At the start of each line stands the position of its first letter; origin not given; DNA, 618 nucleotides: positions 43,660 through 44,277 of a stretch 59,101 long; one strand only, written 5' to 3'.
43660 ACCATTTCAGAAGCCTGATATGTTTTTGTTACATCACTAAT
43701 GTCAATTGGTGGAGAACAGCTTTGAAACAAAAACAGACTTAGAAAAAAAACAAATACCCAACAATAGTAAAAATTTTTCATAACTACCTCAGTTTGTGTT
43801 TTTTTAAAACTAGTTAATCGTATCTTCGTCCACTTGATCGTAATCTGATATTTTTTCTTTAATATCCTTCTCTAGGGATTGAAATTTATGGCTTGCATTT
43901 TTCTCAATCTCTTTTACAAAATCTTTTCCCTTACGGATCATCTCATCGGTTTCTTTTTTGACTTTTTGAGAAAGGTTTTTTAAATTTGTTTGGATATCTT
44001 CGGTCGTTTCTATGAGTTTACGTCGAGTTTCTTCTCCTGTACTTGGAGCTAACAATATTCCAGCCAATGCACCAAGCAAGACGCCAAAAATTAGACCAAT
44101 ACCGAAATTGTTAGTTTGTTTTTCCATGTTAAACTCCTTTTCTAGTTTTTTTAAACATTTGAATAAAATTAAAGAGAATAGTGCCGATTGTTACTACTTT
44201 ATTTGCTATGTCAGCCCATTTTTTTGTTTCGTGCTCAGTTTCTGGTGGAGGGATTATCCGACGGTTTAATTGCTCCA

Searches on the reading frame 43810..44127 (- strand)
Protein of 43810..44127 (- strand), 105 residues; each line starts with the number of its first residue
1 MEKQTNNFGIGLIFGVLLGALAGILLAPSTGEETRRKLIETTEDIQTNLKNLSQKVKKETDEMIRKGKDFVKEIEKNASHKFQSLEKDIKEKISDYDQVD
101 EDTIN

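Call 27: search_protein_families(library=pfam, proteins=[window:43810-44127:-], max_evalue=0.0001)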
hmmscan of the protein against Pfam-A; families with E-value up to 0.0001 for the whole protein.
window:43810-44127:- (105 aa): 1 family
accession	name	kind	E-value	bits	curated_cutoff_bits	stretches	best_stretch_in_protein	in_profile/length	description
PF12732.12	YtxH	-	1.2e-15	58.1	37.5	1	10-78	2-70/71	YtxH-like protein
